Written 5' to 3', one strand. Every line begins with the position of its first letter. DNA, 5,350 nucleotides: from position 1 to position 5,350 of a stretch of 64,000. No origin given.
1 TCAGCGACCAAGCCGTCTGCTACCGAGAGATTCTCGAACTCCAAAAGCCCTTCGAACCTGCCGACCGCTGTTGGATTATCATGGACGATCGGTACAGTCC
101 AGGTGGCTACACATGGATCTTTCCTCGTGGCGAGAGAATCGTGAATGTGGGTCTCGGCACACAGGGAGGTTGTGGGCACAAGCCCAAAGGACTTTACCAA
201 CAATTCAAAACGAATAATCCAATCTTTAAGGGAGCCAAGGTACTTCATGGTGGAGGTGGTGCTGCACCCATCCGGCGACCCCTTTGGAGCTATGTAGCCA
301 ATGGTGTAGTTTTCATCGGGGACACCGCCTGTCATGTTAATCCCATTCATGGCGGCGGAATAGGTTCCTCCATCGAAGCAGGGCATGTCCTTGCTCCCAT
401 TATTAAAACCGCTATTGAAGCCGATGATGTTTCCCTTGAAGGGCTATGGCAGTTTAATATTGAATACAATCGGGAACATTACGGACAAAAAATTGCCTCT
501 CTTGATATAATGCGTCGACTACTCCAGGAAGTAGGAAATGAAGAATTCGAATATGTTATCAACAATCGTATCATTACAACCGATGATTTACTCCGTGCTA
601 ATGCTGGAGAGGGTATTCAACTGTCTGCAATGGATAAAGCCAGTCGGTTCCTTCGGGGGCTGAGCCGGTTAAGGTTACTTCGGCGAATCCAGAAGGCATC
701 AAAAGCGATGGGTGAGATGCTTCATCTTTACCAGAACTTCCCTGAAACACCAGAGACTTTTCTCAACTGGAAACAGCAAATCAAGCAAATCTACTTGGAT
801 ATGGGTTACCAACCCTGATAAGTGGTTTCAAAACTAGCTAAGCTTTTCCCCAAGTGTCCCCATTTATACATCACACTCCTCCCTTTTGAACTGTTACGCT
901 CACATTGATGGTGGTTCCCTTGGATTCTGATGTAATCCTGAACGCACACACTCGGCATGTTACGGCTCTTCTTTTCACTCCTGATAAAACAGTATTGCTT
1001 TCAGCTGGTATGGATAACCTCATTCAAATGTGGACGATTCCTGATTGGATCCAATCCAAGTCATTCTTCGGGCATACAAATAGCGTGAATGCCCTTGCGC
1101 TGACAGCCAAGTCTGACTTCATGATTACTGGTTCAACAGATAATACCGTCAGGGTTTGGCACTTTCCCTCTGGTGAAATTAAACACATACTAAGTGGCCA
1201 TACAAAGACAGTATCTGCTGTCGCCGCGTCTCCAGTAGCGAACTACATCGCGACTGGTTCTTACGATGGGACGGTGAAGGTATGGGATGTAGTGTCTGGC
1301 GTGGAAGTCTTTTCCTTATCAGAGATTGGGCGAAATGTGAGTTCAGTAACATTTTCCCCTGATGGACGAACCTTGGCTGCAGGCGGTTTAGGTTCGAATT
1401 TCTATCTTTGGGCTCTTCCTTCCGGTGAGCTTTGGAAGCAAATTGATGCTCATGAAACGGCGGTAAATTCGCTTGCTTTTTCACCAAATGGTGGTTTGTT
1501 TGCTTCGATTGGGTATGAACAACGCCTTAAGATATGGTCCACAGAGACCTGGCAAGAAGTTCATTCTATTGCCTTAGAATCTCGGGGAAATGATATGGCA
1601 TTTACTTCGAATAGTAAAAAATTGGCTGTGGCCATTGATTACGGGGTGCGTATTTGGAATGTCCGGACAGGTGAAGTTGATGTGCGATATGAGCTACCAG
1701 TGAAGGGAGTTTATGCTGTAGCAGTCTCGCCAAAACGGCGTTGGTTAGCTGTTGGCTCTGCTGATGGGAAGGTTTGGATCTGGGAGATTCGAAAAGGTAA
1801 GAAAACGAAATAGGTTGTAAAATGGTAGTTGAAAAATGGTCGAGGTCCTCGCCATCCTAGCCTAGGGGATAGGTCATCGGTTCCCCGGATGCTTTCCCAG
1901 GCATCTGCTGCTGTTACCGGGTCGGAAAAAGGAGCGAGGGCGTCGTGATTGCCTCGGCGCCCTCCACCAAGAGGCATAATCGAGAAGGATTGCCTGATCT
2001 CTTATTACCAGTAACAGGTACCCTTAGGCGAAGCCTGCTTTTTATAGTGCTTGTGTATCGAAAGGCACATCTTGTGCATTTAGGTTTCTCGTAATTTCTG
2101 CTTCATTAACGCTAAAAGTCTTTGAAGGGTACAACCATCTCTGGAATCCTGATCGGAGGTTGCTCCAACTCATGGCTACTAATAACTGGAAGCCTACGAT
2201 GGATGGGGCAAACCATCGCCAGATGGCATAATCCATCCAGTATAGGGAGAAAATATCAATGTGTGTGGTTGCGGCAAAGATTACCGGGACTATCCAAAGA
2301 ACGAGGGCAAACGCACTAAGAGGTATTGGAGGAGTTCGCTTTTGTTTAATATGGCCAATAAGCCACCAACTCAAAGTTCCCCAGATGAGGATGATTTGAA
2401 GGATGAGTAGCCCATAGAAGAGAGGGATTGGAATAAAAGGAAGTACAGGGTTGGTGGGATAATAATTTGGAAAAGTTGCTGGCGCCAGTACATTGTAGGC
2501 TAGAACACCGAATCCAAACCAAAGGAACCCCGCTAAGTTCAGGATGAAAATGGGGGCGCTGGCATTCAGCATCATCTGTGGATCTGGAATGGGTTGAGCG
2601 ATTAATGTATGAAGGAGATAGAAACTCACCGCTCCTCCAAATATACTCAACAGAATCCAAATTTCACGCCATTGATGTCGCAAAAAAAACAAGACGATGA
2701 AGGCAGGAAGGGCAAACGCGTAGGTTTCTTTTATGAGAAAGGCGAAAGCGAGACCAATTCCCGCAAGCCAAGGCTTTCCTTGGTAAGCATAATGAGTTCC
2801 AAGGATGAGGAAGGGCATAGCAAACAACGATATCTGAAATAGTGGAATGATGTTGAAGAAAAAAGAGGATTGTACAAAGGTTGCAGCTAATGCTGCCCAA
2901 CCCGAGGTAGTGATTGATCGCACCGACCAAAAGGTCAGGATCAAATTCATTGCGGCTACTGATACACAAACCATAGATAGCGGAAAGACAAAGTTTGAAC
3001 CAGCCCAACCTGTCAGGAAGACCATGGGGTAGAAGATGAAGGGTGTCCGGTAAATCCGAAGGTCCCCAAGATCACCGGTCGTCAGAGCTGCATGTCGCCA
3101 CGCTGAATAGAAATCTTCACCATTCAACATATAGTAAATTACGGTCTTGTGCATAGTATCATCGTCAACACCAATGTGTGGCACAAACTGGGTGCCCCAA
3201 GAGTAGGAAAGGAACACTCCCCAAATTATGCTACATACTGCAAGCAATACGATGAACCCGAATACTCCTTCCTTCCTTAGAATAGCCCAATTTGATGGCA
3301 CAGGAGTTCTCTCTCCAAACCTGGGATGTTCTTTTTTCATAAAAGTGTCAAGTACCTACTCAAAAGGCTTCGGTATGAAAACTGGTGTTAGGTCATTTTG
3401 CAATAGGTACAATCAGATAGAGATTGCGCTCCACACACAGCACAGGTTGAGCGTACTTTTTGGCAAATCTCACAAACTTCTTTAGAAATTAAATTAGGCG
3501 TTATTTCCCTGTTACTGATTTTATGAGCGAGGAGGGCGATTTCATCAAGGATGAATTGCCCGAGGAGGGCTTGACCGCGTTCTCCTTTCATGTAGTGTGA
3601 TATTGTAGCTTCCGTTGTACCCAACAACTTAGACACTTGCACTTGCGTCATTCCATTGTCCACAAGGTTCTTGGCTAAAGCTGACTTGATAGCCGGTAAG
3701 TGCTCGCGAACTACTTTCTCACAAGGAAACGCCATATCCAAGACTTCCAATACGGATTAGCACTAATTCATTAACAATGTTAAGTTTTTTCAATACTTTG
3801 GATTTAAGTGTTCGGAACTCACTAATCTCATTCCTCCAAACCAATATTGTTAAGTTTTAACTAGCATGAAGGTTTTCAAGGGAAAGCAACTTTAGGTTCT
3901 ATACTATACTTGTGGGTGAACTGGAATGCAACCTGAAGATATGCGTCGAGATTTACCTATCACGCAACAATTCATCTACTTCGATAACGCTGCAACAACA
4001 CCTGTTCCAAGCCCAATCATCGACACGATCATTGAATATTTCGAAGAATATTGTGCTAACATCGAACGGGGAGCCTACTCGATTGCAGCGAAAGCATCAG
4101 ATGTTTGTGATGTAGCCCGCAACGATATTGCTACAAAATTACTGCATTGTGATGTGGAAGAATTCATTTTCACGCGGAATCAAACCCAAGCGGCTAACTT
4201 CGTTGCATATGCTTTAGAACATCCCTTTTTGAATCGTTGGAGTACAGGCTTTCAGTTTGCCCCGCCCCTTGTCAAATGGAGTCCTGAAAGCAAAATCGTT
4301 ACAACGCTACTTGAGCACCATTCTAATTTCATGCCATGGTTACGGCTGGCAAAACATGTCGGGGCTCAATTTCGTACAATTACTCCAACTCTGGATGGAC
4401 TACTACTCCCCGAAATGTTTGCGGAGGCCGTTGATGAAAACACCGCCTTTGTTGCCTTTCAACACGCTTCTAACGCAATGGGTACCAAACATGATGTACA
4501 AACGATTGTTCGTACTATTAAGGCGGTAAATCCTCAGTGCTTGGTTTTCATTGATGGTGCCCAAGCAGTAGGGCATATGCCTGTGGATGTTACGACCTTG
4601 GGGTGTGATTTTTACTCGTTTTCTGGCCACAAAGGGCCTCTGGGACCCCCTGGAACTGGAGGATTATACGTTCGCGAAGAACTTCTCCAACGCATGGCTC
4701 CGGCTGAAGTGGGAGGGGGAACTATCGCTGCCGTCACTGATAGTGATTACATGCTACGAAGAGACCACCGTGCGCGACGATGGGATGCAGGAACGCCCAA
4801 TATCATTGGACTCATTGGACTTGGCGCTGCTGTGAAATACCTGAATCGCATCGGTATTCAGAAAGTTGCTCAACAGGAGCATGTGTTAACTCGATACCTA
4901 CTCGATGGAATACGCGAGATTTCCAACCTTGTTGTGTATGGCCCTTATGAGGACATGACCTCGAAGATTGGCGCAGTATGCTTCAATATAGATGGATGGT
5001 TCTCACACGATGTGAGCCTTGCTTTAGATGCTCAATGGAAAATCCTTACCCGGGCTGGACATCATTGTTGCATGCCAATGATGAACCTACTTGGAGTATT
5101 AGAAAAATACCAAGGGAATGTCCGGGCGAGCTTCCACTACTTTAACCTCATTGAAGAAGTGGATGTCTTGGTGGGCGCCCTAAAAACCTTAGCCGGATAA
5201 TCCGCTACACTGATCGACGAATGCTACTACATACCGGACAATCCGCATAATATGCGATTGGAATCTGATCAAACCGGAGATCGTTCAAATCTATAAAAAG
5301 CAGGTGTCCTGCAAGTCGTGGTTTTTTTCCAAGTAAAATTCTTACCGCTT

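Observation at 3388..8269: Eukaryote-type CIA2/MIP18 near sufS, an E1-like enzyme and a Cys-rich regulator: possible proto-CIA Fe-S pathway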

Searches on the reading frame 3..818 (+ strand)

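Call 3: search_protein_families(library=pfam, proteins=[window:3-818:+], max_evalue=0.01)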
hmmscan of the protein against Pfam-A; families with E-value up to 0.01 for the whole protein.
window:3-818:+ (271 aa): 1 family
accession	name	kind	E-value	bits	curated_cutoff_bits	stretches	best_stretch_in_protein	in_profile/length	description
PF22578.2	GGR_cat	-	1.8e-15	57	27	1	2-86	1-86/88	Geranylgeranyl reductase catalytic domain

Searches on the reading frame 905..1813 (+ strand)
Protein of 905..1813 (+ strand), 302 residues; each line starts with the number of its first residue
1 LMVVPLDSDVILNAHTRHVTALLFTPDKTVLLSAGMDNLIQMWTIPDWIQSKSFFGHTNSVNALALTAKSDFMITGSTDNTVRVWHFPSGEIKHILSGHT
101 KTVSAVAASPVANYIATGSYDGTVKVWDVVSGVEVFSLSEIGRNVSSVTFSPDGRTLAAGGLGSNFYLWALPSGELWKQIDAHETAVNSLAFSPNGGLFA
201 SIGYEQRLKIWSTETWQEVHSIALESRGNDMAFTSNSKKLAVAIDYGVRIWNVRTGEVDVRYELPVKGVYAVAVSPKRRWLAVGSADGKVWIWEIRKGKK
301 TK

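Call 3: search_protein_families(library=pfam, proteins=[window:905-1813:+], max_evalue=0.01)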
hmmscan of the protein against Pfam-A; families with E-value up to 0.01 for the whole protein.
window:905-1813:+ (302 aa): 55 families (the best 25 are shown)
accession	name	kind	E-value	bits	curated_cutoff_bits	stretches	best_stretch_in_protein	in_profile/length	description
PF25174.1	Beta-prop_THOC3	-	1.9e-77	260.4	305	5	57-194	128-264/272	THOC3 beta-propeller domain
PF00400.38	WD40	-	1.6e-51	171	27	6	91-128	2-39/39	WD domain, G-beta repeat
PF24814.1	WD40_Prp19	-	4.4e-47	160.9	320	2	52-254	43-248/281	Prp19 WD40 domain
PF25173.1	Beta-prop_WDR3_1st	-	2.7e-46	158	154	3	81-241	10-171/184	WDR3 first beta-propeller domain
PF25175.1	Beta-prop_WDR5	-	1.7e-41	142.9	250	3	11-178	5-172/296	WDR5 beta-propeller domain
PF24807.1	WD40_CDC20-Fz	-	2.1e-38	132.8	200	3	52-211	129-292/292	CDC20/Fizzy WD40 domain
PF24817.1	WD40_WDHD1_1st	-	3e-38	132.1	109.9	3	9-135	39-163/291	WDHD1 first WD40 domain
PF23414.1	Beta-prop_EML_2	-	2.4e-35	122.7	90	2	62-196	2-136/266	Echinoderm microtubule-associated protein second beta-propeller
PF25168.1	Beta-prop_WDR36-Utp21_2nd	-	3.2e-32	112.6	84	4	180-299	153-273/335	WDR36/Utp21 second beta-propeller domain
PF25172.1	Beta-prop_WDR3_2nd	-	1e-31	110.7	140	2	18-160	135-277/293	WDR3 second beta-propeller domain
PF25171.1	Beta-prop_WDR36-Utp21_1st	-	9.8e-31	107.6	80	3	92-212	142-264/266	WDR36/Utp21 first beta-propeller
PF24105.1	Beta-prop_CAF1B_HIR1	-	3.6e-28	99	80.5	2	47-130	119-202/383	CAF1B/HIR1 beta-propeller domain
PF25391.1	WD40_Gbeta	-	6.9e-27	94.8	150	1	12-211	139-339/340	G protein beta WD-40 repeat protein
PF23393.2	Beta-prop_WDR90_POC16_2nd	-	2.2e-24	86.6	60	2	111-214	5-108/291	WDR90/POC16, second beta-propeller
PF24805.1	EIF3I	-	2.3e-23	83.3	200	3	10-92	4-86/324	EIF3I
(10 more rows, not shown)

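Call 4: search_protein_families(library=ncbifam, proteins=[window:905-1813:+], max_evalue=0.01)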
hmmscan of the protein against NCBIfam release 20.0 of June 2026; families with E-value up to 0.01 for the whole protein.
window:905-1813:+ (302 aa): 0 families

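Call 23: search_solved_structures(query=window:905-1813:+, max_evalue=1e-20)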
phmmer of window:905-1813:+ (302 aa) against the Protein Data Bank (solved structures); distinct sequences matched with E-value up to 1e-20: 378 (the best 60 are shown).
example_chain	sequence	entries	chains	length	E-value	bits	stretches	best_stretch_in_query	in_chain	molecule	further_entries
2ymu_A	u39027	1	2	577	6.5e-92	311.2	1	53-213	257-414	WD-40 REPEAT PROTEIN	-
7bie_A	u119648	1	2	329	3.2e-59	203.8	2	54-213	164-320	nvWRAP-T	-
6pg4_A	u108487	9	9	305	5.7e-55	189.9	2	12-197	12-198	WD repeat-containing protein 5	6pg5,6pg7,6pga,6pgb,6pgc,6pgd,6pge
7bid_A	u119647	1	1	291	1.1e-54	189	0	74-213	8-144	v31WRAP-T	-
7bif_A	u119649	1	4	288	1.7e-54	188.3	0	55-201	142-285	v22WRAP-T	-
4cy3_A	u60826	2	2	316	2.2e-54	187.9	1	12-197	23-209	PROTEIN WILL DIE SLOWLY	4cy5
5nnz_B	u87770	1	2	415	2.8e-54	187.6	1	14-197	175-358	Dynein assembly factor with WDR repeat domains 1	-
24xn_A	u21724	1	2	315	6.3e-53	183.2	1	12-196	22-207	WD repeat-containing protein 5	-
6ufx_A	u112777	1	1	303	1.4e-52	182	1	12-196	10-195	WD repeat-containing protein 5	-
2cnx_A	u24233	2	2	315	1.5e-52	182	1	12-196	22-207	WD-REPEAT PROTEIN 5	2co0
7dno_A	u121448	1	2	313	1.8e-52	181.7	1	12-196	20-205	WD repeat-containing protein 5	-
2h9m_A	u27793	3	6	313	1.8e-52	181.7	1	12-196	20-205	WD-repeat protein 5 | WD repeat protein 5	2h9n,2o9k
3smr_A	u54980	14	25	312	1.9e-52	181.6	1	12-196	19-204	WD repeat-containing protein 5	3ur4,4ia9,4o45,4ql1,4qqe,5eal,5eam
6iam_A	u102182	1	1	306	2.1e-52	181.5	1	12-196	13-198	WD repeat-containing protein 5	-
6byn_W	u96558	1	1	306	2.1e-52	181.5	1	12-196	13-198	WD repeat-containing protein 5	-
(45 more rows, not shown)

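Call 51: find_homologous_proteins(query=window:905-1813:+, max_evalue=1e-20)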
Query window:905-1813:+ (302 aa): 2314 proteins with E <= 1e-20 among 8000 candidates; the best 120 are listed. Only proteins of 166 to 529 residues were searched: fused or split forms outside these lengths cannot appear, so this answer is no evidence that the protein stands alone or is whole; lengths 'longer' or 'shorter' looks for them.
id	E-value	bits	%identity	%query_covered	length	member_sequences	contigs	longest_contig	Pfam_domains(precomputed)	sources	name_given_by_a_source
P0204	3.5e-128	445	66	99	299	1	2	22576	PF25168.2,PF23769.2,PF24105.2,PF24805.2,PF25048.2,PF24017.3,PF23342.2,PF23411.2,PF13570.14,PF24817.2,PF25499.3,PF23798.2,PF23393.3,PF23389.2,PF23609.2,PF20426.5,PF25460.2,PF00400.39,PF11715.17,PF23414.2,PF25178.1,PF23410.5,PF23775.2,PF25174.2,PF24814.2,PF23381.2,PF25173.2,PF23383.2,PF25171.2,PF12894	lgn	-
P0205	8.5e-128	444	64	98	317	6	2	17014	PF25168.2,PF23769.2,PF24105.2,PF24805.2,PF25048.2,PF24017.3,PF23342.2,PF23411.2,PF13570.14,PF24817.2,PF23798.2,PF23393.3,PF23385.2,PF23389.2,PF23609.2,PF24797.2,PF20426.5,PF25460.2,PF00400.39,PF23414.2,PF25178.1,PF23410.5,PF23775.2,PF25174.2,PF24814.2,PF23381.2,PF25173.2,PF23383.2,PF25171.2,PF12894.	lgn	-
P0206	6.2e-126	438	63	98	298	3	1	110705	PF25168.2,PF23769.2,PF23586.3,PF24105.2,PF24805.2,PF25048.2,PF24017.3,PF23342.2,PF23411.2,PF13570.14,PF24817.2,PF23798.2,PF23393.3,PF23389.2,PF23609.2,PF24797.2,PF20426.5,PF25460.2,PF00400.39,PF11715.17,PF23414.2,PF25178.1,PF23410.5,PF23775.2,PF25174.2,PF24814.2,PF23381.2,PF25173.2,PF23383.2,PF25171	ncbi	ncbi:MAG: WD40 repeat domain-containing protein [Promethearchaeota archaeon]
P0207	1.7e-117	410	60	97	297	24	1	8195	PF23769.2,PF25048.2,PF23342.2,PF23411.2,PF23393.3,PF23385.2,PF23609.2,PF24797.2,PF20426.5,PF25460.2,PF25178.1,PF23775.2,PF25173.2,PF23383.2,PF25171.2,PF12894.14,PF21031.3,PF24780.2,PF23761.2,PF25172.2,PF24782.3,PF08662.18,PF25047.1,PF26550.2,PF23756.2,PF23098.2,PF25168.2,PF24105.2,PF24805.2,PF24017.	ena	-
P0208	3.6e-77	278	47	94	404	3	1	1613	PF25168.2,PF23769.2,PF24105.2,PF24805.2,PF25048.2,PF24017.3,PF23342.2,PF23411.2,PF24817.2,PF23393.3,PF23389.2,PF23609.2,PF15492.13,PF20426.5,PF25460.2,PF00400.39,PF23749.2,PF23414.2,PF25178.1,PF23410.5,PF23775.2,PF25174.2,PF24814.2,PF23381.2,PF21029.4,PF25173.2,PF23383.2,PF25171.2,PF12894.14,PF25175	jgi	jgi:WD40 repeat protein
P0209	5.3e-70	254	30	90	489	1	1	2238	PF23769.2,PF23586.3,PF17005.12,PF25048.2,PF23342.2,PF23411.2,PF23215.1,PF02239.23,PF23770.2,PF23393.3,PF23609.2,PF24797.2,PF15492.13,PF20426.5,PF25460.2,PF11715.17,PF25178.1,PF23775.2,PF25173.2,PF23383.2,PF25171.2,PF12894.14,PF21031.3,PF24780.2,PF23761.2,PF25172.2,PF24782.3,PF08662.18,PF25047.1,PF26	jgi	-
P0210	5.0e-68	248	31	94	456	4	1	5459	PF23769.2,PF13360.14,PF25048.2,PF23342.2,PF23411.2,PF23215.1,PF02239.23,PF23393.3,PF23609.2,PF24797.2,PF15492.13,PF20426.5,PF25460.2,PF11715.17,PF23749.2,PF25178.1,PF23775.2,PF07433.18,PF25173.2,PF23383.2,PF25171.2,PF12894.14,PF24780.2,PF23761.2,PF25172.2,PF24782.3,PF08662.18,PF25047.1,PF26550.2,PF2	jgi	jgi:WD40 repeat protein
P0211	4.5e-64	235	40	94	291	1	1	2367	PF25168.2,PF23769.2,PF23586.3,PF24105.2,PF24805.2,PF25048.2,PF24017.3,PF23342.2,PF23411.2,PF24817.2,PF23393.3,PF23389.2,PF24797.2,PF15492.13,PF20426.5,PF25460.2,PF00400.39,PF11715.17,PF23749.2,PF23414.2,PF25178.1,PF23410.5,PF23775.2,PF25174.2,PF24814.2,PF23381.2,PF21029.4,PF25173.2,PF23383.2,PF25171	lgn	-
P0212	1.5e-62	230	41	94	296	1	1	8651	PF25168.2,PF23586.3,PF24105.2,PF24805.2,PF23342.2,PF23411.2,PF24817.2,PF23393.3,PF23389.2,PF24797.2,PF15492.13,PF20426.5,PF25460.2,PF00400.39,PF23749.2,PF23414.2,PF23410.5,PF23775.2,PF25174.2,PF24814.2,PF23381.2,PF25173.2,PF23383.2,PF25171.2,PF12894.14,PF25175.2,PF24796.2,PF07676.19,PF24780.2,PF2340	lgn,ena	-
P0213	2.5e-61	226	42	94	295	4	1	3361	PF25168.2,PF23586.3,PF24105.2,PF24805.2,PF25048.2,PF23342.2,PF23411.2,PF24817.2,PF23393.3,PF24797.2,PF20426.5,PF25460.2,PF00400.39,PF23414.2,PF25178.1,PF23410.5,PF25174.2,PF24814.2,PF23381.2,PF25173.2,PF23383.2,PF25171.2,PF12894.14,PF25175.2,PF24796.2,PF07676.19,PF24780.2,PF23409.2,PF23761.2,PF25172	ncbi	-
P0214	2.1e-60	223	41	94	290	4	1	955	PF25168.2,PF23769.2,PF23586.3,PF24105.2,PF24805.2,PF25048.2,PF23342.2,PF23411.2,PF24817.2,PF02239.23,PF23393.3,PF23389.2,PF23609.2,PF15492.13,PF20426.5,PF25460.2,PF00400.39,PF23414.2,PF25178.1,PF23410.5,PF23775.2,PF25174.2,PF24814.2,PF23381.2,PF25173.2,PF23383.2,PF25171.2,PF12894.14,PF25175.2,PF2479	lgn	-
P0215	5.5e-60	221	32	94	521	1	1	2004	PF23769.2,PF25048.2,PF23342.2,PF23411.2,PF10584.15,PF23770.2,PF23393.3,PF23609.2,PF15492.13,PF20426.5,PF25460.2,PF11715.17,PF25178.1,PF23775.2,PF25173.2,PF23383.2,PF25171.2,PF12894.14,PF24780.2,PF16755.12,PF25172.2,PF24782.3,PF25047.1,PF26550.2,PF23756.2,PF23098.2,PF25168.2,PF24105.2,PF24805.2,PF240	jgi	jgi:WD40 repeat protein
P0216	1.5e-59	220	40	96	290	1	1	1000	PF25168.2,PF23769.2,PF23586.3,PF24105.2,PF24805.2,PF25048.2,PF24017.3,PF23342.2,PF23411.2,PF24817.2,PF23393.3,PF23389.2,PF24797.2,PF20426.5,PF25460.2,PF00400.39,PF23414.2,PF25178.1,PF23410.5,PF23775.2,PF25174.2,PF24814.2,PF23381.2,PF21029.4,PF25173.2,PF23383.2,PF25171.2,PF12894.14,PF25175.2,PF24796.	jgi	jgi:WD40 repeat protein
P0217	5.6e-59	218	36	94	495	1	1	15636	PF23586.3,PF17005.12,PF25048.2,PF23342.2,PF23411.2,PF23393.3,PF23385.2,PF23609.2,PF24797.2,PF20426.5,PF25460.2,PF25178.1,PF13365.13,PF23775.2,PF25173.2,PF23383.2,PF25171.2,PF12894.14,PF24780.2,PF23761.2,PF25172.2,PF24782.3,PF25047.1,PF26550.2,PF23756.2,PF23098.2,PF25168.2,PF24105.2,PF24805.2,PF24017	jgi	jgi:WD40 repeat protein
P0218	7.6e-59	217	37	95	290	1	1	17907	PF25168.2,PF23586.3,PF24105.2,PF24805.2,PF25048.2,PF23342.2,PF23411.2,PF24817.2,PF23798.2,PF23393.3,PF24797.2,PF15492.13,PF20426.5,PF25460.2,PF00400.39,PF23749.2,PF23414.2,PF25178.1,PF23410.5,PF23775.2,PF25174.2,PF24814.2,PF23381.2,PF25173.2,PF23383.2,PF25171.2,PF12894.14,PF25175.2,PF24796.2,PF24780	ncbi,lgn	-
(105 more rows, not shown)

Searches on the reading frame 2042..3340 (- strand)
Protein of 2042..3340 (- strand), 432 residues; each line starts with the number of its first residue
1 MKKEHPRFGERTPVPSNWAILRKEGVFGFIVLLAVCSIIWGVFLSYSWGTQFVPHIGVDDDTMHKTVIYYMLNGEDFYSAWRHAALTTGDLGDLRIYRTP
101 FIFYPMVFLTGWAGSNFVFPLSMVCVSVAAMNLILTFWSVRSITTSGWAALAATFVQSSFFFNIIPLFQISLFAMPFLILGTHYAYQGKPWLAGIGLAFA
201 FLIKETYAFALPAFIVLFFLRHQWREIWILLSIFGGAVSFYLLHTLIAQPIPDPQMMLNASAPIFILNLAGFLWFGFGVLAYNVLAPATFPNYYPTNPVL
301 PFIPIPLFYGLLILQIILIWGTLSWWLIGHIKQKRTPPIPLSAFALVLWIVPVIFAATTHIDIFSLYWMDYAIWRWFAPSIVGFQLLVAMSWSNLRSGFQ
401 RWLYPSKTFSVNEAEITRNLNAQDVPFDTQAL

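Call 3: search_protein_families(library=pfam, proteins=[window:2042-3340:-], max_evalue=0.01)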
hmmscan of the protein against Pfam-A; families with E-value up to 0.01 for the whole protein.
window:2042-3340:- (432 aa): 1 family
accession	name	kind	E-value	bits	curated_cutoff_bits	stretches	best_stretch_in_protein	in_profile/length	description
PF09594.16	GT87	-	2.8e-05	24.4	25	1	103-238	8-140/237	Glycosyltransferase family 87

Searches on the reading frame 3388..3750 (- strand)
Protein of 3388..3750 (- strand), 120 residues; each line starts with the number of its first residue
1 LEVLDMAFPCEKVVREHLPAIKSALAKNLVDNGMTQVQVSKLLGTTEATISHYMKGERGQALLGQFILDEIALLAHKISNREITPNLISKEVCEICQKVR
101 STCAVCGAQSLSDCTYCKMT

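Call 3: search_protein_families(library=pfam, proteins=[window:3388-3750:-], max_evalue=0.01)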
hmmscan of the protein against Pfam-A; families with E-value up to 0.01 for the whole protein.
window:3388-3750:- (120 aa): 3 families
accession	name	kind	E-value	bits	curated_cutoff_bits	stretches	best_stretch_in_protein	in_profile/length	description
PF01381.28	HTH_3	-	7e-05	23.2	23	1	31-58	7-34/55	Helix-turn-helix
PF20432.4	Xre-like-HTH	-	0.00053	20.7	25.8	1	13-59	5-48/63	Antitoxin Xre-like helix-turn-helix domain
PF13560.12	HTH_31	-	0.00063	20.4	27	1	32-59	13-40/64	Helix-turn-helix domain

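Call 4: search_protein_families(library=ncbifam, proteins=[window:3388-3750:-], max_evalue=0.01)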
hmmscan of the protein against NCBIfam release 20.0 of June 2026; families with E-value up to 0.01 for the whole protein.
window:3388-3750:- (120 aa): 0 families

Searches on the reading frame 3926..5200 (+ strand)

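Call 3: search_protein_families(library=pfam, proteins=[window:3926-5200:+], max_evalue=0.01)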
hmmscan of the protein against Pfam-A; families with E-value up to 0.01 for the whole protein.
window:3926-5200:+ (424 aa): 2 families
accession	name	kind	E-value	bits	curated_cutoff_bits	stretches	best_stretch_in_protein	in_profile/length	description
PF00266.25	Aminotran_5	-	2.8e-99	333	21.5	1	17-415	1-371/371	Aminotransferase class-V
PF01053.26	Cys_Met_Meta_PP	-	0.0034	16.4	27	1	158-230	123-192/381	Cys/Met metabolism PLP-dependent enzyme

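Call 4: search_protein_families(library=ncbifam, proteins=[window:3926-5200:+], max_evalue=0.01)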
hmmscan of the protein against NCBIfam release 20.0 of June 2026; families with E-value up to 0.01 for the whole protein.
window:3926-5200:+ (424 aa): 25 families
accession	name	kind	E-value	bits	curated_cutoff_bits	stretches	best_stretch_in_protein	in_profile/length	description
TIGR01979.1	sufS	subfamily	5e-104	348.4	475.1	1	10-421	7-397/403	SufS family cysteine desulfurase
NF041166.1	f2_encap_cargo1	exception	4.2e-91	306.9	800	1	5-422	229-623/623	family 2A encapsulin nanocompartment cargo protein cysteine desulfurase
NF006791.0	PRK09295.1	equivalog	3.7e-82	276.6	661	1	14-421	22-400/406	cysteine desulfurase SufS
TIGR03392.1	FeS_syn_CsdA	equivalog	5.3e-66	223.4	493.6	1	2-420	2-390/398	cysteine desulfurase CsdA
TIGR01977.1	am_tr_V_EF2568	hypoth_equivalog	6e-66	223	377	2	121-421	86-375/376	cysteine desulfurase family protein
NF008126.0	PRK10874.1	equivalog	2.9e-65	221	607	1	2-420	5-393/401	cysteine desulfurase CsdA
TIGR01976.1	am_tr_V_VC1184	hypoth_equivalog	9.4e-51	173.3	352.35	1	11-419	11-401/401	cysteine desulfurase-like protein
NF040779.1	Sec_lyase_SclA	exception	4.1e-47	160.9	525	1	123-422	87-376/378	selenocysteine lyase SclA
TIGR03402.1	FeS_nifS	equivalog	2.4e-33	115.4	530.75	1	17-420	1-367/379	cysteine desulfurase NifS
NF010611.0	PRK14012.1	equivalog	2.1e-31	109.3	548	1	16-354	6-308/406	IscS subfamily cysteine desulfurase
TIGR02006.1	IscS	equivalog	1.1e-29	103.7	643.2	1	16-354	4-304/402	IscS subfamily cysteine desulfurase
TIGR03235.1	DNA_S_dndA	equivalog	2.7e-26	92.7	480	1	18-266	1-231/353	cysteine desulfurase DndA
NF002806.0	PRK02948.1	subfamily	7.9e-21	74.4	304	1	17-252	2-215/381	IscS subfamily cysteine desulfurase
TIGR03403.1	nifS_epsilon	equivalog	7.6e-19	67.8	587.7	1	17-343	1-289/382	NifS family cysteine desulfurase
TIGR04343.1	egtE_PLP_lyase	equivalog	2e-09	36.7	400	1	115-329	88-290/370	ergothioneine biosynthesis PLP-dependent enzyme EgtE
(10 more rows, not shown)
